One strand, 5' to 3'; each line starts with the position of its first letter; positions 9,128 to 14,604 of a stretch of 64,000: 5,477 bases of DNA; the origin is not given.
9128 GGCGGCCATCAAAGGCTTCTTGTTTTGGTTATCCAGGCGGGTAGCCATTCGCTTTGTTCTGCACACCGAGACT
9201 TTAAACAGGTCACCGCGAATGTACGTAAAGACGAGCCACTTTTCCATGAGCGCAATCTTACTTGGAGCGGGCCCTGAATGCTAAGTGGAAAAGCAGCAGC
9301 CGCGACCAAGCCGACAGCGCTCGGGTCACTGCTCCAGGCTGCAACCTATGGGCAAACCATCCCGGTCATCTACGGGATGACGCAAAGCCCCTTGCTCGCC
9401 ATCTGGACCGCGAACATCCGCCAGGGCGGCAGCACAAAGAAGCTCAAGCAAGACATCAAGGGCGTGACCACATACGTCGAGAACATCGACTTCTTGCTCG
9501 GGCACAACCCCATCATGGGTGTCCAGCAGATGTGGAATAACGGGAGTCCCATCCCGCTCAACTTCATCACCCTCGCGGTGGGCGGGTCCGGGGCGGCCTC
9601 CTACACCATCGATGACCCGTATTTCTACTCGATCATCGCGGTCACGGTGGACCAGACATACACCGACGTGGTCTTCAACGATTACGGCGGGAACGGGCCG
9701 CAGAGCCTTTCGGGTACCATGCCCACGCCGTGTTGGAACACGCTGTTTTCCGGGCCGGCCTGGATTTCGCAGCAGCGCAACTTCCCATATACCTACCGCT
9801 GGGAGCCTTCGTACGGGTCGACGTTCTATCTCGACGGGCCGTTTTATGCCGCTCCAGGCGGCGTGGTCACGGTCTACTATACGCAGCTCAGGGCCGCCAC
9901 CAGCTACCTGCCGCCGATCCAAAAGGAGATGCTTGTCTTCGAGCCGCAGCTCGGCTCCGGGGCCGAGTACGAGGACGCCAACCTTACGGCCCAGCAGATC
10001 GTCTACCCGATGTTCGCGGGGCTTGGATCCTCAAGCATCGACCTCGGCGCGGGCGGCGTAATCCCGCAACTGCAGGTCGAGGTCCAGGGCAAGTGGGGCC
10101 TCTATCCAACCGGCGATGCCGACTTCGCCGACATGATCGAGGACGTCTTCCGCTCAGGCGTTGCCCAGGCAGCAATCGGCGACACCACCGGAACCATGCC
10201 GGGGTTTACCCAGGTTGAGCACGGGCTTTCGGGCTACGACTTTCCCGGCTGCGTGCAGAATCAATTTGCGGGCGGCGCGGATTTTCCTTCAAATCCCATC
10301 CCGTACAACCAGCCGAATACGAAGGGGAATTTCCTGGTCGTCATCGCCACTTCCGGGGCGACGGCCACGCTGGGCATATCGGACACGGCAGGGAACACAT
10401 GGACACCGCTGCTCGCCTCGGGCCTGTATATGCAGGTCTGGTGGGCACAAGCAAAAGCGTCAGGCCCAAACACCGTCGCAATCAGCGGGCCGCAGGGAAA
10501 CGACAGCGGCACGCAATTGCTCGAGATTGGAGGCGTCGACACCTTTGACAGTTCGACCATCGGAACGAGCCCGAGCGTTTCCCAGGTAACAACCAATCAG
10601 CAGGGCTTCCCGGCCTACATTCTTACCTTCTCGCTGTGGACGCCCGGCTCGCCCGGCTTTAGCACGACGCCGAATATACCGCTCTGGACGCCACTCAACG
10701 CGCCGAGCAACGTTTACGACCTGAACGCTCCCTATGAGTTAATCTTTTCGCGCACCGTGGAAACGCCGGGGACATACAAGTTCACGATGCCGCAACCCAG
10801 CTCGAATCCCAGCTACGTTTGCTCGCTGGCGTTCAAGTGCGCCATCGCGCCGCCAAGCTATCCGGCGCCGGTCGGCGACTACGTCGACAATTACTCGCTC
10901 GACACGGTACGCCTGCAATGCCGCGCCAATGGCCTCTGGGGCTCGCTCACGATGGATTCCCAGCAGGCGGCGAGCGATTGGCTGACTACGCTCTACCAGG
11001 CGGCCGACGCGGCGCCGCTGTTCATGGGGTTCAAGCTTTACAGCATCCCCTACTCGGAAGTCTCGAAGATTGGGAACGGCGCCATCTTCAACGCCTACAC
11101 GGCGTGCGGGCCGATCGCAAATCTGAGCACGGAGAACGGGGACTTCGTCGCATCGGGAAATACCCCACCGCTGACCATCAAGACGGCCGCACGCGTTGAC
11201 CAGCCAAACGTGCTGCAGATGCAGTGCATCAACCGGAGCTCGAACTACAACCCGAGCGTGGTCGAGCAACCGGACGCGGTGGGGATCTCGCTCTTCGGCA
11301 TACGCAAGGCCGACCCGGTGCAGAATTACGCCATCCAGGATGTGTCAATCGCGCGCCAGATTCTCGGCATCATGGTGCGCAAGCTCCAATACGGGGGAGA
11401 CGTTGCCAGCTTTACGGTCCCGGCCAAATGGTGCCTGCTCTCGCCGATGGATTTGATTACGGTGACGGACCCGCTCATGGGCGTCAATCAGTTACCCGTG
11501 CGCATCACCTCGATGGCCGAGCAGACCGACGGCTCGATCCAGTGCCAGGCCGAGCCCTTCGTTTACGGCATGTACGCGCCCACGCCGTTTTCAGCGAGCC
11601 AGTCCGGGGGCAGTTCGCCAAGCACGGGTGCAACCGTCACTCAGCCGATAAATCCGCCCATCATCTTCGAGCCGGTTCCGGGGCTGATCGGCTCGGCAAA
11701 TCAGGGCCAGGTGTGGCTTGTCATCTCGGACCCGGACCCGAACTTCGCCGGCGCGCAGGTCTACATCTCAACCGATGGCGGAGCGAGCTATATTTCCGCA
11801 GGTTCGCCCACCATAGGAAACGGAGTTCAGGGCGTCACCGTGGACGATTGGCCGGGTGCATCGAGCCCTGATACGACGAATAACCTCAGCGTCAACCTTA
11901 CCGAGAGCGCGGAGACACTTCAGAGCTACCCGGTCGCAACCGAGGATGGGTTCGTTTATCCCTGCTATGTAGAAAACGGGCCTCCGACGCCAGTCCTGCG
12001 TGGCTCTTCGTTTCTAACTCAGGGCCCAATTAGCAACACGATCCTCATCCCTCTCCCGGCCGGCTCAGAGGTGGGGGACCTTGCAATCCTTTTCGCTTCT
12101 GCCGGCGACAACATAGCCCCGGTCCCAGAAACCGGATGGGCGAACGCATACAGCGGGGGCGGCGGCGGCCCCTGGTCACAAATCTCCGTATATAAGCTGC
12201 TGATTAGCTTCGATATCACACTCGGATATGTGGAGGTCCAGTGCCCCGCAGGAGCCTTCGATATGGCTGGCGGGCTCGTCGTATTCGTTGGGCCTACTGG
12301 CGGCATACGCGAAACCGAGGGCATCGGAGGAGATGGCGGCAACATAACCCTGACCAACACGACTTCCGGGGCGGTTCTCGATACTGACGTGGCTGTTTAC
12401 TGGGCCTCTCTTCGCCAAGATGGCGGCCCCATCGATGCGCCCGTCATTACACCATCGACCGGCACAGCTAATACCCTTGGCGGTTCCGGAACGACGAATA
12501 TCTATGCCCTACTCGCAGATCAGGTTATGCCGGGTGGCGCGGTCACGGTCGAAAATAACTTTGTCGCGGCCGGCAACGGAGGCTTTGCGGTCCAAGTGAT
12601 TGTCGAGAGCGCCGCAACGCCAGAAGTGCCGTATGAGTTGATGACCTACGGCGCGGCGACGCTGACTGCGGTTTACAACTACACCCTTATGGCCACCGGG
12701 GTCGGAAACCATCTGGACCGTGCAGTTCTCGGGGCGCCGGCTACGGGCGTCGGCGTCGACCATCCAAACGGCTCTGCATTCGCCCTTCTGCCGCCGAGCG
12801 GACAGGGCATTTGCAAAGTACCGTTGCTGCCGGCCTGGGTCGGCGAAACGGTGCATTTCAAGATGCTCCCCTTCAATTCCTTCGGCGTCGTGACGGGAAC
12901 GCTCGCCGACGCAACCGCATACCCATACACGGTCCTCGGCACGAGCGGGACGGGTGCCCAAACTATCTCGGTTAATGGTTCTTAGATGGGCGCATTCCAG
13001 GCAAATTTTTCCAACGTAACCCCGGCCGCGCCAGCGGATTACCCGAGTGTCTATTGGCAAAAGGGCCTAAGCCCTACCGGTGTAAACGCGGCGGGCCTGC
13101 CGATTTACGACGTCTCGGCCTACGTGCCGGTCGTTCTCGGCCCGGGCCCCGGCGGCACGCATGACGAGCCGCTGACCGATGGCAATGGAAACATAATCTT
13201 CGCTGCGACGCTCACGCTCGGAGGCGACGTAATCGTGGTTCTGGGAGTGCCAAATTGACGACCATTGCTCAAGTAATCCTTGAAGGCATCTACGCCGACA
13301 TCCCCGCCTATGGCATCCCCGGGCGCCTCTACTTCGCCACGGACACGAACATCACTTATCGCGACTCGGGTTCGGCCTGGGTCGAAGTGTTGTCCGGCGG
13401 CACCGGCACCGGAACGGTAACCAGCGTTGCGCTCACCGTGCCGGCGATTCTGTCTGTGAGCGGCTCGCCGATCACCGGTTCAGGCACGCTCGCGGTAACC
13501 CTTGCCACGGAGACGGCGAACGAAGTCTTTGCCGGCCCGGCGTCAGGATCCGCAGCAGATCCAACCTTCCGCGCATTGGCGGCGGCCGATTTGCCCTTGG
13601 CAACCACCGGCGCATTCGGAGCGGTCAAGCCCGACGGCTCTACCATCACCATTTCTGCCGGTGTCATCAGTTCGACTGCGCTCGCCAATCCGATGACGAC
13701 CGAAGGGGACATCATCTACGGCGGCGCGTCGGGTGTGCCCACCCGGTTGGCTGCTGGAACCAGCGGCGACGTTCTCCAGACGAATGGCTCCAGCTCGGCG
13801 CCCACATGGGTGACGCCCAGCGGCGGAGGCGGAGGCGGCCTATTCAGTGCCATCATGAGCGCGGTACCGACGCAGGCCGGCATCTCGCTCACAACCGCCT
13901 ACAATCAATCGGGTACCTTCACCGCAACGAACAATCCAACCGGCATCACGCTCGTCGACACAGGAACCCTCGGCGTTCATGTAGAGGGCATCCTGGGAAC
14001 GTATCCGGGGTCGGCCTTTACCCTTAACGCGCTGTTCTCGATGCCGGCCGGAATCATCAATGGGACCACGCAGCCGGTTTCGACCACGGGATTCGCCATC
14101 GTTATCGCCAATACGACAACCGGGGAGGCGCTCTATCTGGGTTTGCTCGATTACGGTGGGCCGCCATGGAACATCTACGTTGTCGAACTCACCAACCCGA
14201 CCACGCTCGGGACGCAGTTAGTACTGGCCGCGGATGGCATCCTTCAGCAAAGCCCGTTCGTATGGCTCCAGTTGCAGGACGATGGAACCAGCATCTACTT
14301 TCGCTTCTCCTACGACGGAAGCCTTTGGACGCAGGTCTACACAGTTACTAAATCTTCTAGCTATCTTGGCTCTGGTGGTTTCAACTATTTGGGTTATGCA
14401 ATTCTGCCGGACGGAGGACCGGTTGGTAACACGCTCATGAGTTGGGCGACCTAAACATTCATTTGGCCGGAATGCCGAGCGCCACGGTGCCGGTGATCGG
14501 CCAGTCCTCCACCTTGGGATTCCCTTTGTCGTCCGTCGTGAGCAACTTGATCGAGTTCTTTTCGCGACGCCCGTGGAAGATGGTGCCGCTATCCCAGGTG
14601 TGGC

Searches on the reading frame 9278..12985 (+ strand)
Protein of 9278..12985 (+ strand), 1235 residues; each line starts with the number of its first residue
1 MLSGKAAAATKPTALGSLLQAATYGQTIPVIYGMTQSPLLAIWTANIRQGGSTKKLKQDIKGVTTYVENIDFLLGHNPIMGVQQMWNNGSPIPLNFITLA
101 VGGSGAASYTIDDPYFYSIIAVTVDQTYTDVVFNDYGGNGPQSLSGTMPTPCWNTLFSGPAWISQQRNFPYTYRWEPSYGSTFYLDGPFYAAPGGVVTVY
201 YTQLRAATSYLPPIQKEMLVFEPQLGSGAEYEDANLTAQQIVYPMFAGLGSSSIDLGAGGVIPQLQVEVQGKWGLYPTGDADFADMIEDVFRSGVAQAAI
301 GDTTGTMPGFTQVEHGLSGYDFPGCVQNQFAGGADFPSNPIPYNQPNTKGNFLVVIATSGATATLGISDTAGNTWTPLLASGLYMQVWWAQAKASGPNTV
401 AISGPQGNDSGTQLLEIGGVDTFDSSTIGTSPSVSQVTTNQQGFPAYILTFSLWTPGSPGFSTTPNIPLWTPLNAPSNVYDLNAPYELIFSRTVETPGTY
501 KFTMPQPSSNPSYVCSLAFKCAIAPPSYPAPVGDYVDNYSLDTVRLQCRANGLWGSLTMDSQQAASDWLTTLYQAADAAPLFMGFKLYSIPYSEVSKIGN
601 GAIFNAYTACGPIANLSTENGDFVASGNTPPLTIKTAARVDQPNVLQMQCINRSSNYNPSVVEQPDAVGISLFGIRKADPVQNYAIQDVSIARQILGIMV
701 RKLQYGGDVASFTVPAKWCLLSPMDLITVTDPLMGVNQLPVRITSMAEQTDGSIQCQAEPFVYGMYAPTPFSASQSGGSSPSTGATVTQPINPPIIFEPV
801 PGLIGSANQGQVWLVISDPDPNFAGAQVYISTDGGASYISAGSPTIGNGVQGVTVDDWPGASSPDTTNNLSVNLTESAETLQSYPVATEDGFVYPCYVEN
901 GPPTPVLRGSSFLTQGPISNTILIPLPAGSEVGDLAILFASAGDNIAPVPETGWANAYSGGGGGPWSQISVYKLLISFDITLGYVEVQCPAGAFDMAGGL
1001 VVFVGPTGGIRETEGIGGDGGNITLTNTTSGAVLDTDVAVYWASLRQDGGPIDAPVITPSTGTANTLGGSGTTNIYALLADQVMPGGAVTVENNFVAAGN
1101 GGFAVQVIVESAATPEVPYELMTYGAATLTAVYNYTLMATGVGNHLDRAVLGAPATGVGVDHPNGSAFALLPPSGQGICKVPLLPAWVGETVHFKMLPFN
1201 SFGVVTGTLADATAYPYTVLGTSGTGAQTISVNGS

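Call 9: search_protein_families(library=pfam, proteins=[window:9278-12985:+], max_evalue=0.001)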
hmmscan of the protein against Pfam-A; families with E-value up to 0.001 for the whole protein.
window:9278-12985:+ (1235 aa): 1 family
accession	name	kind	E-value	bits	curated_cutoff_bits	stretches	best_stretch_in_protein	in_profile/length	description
PF13550.12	Phage-tail_3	-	5.9e-16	59.2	23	1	560-745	1-161/164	Putative phage tail protein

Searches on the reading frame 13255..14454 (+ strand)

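Call 8: search_protein_families(library=phrogs, proteins=[window:13255-14454:+], max_evalue=0.001)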
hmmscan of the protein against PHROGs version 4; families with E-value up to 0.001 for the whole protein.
window:13255-14454:+ (399 aa): 2 families
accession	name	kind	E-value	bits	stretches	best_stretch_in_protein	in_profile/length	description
phrog_19068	-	unknown function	4.8e-13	50.1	2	211-367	85-235/267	-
phrog_9625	-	unknown function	1.5e-11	43.6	1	23-153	520-651/1586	-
